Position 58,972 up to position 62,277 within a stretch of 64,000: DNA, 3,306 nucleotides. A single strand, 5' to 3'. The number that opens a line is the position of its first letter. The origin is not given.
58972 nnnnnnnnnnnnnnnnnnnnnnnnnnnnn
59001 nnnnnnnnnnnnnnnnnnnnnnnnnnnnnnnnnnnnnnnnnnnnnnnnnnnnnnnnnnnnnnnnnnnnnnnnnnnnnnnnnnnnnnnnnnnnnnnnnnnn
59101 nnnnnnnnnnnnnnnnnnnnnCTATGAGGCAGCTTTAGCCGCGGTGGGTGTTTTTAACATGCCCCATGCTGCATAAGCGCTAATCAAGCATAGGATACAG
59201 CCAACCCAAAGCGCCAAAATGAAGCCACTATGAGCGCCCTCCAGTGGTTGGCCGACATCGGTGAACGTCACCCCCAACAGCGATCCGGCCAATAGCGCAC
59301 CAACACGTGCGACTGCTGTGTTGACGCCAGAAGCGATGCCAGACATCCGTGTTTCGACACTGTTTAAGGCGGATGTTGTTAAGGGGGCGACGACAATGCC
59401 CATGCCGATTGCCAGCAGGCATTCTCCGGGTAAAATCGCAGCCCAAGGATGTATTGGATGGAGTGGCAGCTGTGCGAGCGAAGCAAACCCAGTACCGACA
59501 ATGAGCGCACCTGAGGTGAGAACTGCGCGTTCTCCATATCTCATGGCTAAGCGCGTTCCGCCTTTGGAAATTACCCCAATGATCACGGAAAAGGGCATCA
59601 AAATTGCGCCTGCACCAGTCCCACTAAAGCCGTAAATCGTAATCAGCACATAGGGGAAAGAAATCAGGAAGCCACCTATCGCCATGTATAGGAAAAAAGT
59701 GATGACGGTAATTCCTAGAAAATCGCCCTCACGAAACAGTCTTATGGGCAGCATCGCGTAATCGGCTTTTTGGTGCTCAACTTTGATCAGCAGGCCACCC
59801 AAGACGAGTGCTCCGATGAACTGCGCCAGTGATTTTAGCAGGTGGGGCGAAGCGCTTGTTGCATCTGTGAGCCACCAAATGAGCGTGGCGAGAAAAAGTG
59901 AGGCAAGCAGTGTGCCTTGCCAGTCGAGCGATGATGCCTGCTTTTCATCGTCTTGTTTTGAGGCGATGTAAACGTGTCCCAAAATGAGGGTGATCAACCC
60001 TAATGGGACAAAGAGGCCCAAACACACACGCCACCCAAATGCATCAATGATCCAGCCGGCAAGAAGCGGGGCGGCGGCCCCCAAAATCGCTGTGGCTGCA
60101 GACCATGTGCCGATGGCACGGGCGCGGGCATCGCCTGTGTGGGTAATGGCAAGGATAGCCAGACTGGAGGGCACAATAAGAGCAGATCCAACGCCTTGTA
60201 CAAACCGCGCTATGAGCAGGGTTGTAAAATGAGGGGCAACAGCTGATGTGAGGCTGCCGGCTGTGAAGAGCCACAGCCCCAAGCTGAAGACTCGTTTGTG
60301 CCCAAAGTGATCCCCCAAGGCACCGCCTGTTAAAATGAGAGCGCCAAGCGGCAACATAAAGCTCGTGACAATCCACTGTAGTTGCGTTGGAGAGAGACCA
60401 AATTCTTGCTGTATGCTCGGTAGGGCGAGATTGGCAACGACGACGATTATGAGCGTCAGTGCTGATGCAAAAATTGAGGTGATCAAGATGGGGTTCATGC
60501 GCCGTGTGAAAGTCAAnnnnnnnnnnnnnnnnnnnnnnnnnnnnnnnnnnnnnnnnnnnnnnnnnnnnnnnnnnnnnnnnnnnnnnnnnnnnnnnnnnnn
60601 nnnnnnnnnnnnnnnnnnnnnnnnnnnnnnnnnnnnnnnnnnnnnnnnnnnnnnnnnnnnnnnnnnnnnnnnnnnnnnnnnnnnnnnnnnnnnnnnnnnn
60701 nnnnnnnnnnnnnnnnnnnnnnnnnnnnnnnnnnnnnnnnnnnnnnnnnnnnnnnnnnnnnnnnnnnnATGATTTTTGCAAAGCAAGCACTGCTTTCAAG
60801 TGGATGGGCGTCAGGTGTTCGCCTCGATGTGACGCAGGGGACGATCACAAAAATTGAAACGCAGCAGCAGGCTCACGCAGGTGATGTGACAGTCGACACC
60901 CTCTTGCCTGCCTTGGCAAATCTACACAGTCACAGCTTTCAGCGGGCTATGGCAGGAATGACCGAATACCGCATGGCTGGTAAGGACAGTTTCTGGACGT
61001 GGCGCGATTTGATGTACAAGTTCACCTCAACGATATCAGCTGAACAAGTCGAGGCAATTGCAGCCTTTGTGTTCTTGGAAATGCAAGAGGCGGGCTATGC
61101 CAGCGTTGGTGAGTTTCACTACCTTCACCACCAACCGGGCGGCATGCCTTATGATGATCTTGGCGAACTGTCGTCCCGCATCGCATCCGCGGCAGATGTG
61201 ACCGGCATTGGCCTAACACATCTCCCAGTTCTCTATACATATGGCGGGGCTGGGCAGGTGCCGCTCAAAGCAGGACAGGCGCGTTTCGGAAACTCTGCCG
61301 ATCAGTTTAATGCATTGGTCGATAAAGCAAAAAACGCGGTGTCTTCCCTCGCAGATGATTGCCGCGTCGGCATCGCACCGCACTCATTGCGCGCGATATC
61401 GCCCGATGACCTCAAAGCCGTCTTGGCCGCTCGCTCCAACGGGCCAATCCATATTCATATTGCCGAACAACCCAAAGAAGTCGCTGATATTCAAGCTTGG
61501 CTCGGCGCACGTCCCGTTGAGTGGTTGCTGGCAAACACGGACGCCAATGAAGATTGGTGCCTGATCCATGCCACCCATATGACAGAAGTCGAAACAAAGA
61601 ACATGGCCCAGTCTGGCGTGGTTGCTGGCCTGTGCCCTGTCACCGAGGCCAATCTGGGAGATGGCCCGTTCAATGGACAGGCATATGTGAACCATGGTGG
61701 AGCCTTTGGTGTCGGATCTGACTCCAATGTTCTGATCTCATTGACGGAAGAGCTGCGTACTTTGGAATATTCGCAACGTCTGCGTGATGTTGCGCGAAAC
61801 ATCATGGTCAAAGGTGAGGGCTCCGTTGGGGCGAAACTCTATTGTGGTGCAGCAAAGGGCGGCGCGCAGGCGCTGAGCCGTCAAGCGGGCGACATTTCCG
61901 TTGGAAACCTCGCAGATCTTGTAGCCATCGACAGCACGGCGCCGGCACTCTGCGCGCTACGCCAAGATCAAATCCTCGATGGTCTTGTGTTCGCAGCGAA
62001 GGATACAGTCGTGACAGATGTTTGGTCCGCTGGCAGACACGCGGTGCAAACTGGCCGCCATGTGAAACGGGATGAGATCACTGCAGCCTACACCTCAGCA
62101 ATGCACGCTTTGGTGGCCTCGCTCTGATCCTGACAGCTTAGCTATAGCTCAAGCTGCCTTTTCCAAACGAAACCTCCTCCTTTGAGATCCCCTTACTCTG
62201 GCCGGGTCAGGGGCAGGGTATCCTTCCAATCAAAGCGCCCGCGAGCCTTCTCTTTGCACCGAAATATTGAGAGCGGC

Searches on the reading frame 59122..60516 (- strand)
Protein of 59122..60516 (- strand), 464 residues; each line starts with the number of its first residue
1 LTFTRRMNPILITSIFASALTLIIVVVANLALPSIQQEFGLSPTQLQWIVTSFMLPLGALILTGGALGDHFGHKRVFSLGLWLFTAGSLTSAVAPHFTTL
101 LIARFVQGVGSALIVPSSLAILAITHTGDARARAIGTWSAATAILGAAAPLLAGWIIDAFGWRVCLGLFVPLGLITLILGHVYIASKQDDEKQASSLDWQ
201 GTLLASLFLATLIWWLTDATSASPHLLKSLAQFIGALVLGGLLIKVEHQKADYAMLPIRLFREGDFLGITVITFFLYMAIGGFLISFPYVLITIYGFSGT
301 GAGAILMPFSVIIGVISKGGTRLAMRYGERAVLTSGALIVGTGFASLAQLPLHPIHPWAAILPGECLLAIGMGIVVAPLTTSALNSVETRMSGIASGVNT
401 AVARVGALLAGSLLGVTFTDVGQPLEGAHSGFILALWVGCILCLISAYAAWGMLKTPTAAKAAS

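Call 7: search_protein_families(library=ncbifam, proteins=[window:59122-60516:-], max_evalue=0.00001)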
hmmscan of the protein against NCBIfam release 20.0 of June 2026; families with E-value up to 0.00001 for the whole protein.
window:59122-60516:- (464 aa): 47 families (the best 25 are shown)
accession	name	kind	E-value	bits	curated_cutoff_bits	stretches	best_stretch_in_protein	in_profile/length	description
TIGR00711.1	efflux_EmrB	subfamily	3.1e-51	174.6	230.2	1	12-416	5-406/485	DHA2 family efflux MFS transporter permease subunit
NF000031.1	MFS_efflux_LmrA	exception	4.7e-35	121.2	850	1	11-408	30-427/484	lincomycin efflux MFS transporter Lmr(A)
NF011571.1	PRK14995.1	subfamily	2.4e-32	112.3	701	1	25-418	22-411/493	SmvA family efflux MFS transporter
NF000025.1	MFS_efflux_tcmA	exception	3.9e-32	111.7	999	1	16-418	36-431/538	tetracenomycin C efflux MFS transporter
NF033896.2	MFS_LfrA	equivalog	3.2e-29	101.9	825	1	23-420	34-426/504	efflux MFS transporter LfrA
NF012169.0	qepA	equivalog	1.1e-26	93.5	1075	1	24-415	36-419/511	fluoroquinolone efflux MFS transporter QepA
TIGR00710.1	efflux_Bcr_CflA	subfamily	2.2e-25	89.9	200.9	2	31-189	27-182/385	Bcr/CflA family efflux MFS transporter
NF000089.1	qac_MFS_AB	exception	4.4e-25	88.4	900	1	10-415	23-422/514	QacA/B family quaternary ammonium compound efflux MFS transporter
NF000218.1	FexA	exception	2.2e-24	85.9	900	1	8-415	23-426/475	chloramphenicol/florfenicol efflux MFS transporter FexA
NF040895.2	MFS_effux_SdrM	equivalog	8e-23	81.2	550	1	11-317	11-307/441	multidrug efflux MFS transporter SdrM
NF000060.1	MFS_efflux_LmrB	exception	2.5e-22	79.4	800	1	6-392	14-397/479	lincomycin efflux MFS transporter Lmr(B)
NF000391.1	EmrB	exception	3.3e-21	75.5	925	1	16-403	18-404/501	multidrug efflux MFS transporter permease subunit EmrB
NF007799.0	PRK10504.1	subfamily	4.9e-20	71.9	426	1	17-416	21-415/471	multidrug transporter subunit MdtD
NF012175.1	tet_MFS_L_K_45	equivalog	2e-18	66.4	650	1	17-348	8-327/444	Tet(L)/Tet(K)/Tet(45) family tetracycline efflux MFS transporter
NF040856.1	FexB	exception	2e-17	63.1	950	1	13-416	21-418/469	chloramphenicol/florfenicol efflux MFS transporter FexB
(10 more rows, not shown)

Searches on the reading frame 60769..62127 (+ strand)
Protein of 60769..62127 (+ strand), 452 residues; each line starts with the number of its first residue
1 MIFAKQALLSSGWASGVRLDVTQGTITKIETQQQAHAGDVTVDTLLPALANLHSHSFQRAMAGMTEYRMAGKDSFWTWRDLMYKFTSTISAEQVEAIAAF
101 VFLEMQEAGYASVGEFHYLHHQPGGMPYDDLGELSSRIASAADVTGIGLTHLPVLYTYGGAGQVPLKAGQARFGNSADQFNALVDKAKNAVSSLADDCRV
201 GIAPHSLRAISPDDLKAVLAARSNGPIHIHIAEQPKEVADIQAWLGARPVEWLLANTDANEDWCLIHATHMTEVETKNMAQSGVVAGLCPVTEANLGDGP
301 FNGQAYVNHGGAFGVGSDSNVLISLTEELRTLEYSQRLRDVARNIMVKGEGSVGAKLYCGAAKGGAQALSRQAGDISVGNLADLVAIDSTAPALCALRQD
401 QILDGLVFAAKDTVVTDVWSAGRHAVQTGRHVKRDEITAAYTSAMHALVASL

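Call 7: search_protein_families(library=ncbifam, proteins=[window:60769-62127:+], max_evalue=0.00001)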
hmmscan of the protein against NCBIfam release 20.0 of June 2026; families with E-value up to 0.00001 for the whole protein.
window:60769-62127:+ (452 aa): 22 families
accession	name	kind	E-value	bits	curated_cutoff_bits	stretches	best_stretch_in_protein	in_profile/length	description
NF006684.0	PRK09229.1-5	equivalog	6.5e-192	638.3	525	1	2-450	4-455/456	formimidoylglutamate deiminase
NF006683.0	PRK09229.1-4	equivalog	5.7e-181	602.4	654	1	1-450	9-457/457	formimidoylglutamate deiminase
TIGR02022.1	hutF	equivalog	4.2e-169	563.1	413.05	1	2-449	4-454/455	formimidoylglutamate deiminase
NF006682.0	PRK09229.1-3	equivalog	6.9e-154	512.8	637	1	2-448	4-452/454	formimidoylglutamate deiminase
NF006680.0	PRK09229.1-1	equivalog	4.9e-129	431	810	1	1-448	7-458/460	formimidoylglutamate deiminase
NF006681.0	PRK09229.1-2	equivalog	2.6e-107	359.4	362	1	4-450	9-449/451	formimidoylglutamate deiminase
NF006055.0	PRK08203.1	equivalog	2.3e-26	92.4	532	1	30-442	45-444/455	8-oxoguanine deaminase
NF006549.0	PRK09045.1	equivalog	6.8e-22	77.7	540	1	182-437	170-426/444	TRZ/ATZ family hydrolase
NF009059.0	PRK12393.1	equivalog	3.5e-20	72.2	543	1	18-434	30-439/460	amidohydrolase family protein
NF004995.0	PRK06380.1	subfamily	3.1e-18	66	567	1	205-433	178-406/418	metal-dependent hydrolase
NF006252.0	PRK08393.1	equivalog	7.5e-18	64.7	617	1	199-422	175-395/424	N-ethylammeline chlorohydrolase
NF012037.0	PRK15493.1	equivalog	2.1e-17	63.1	779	1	200-436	184-419/435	bifunctional S-methyl-5'-thioadenosine deaminase/S-adenosylhomocysteine deaminase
NF005557.0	PRK07228.1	equivalog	2.1e-17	63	522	1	219-437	207-424/445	5'-deoxyadenosine deaminase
NF005211.0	PRK06687.1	equivalog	1.9e-16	59.9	703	1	196-430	179-413/419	TRZ/ATZ family protein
NF004701.0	PRK06038.1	equivalog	4.5e-15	55.3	609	1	196-437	175-413/432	N-ethylammeline chlorohydrolase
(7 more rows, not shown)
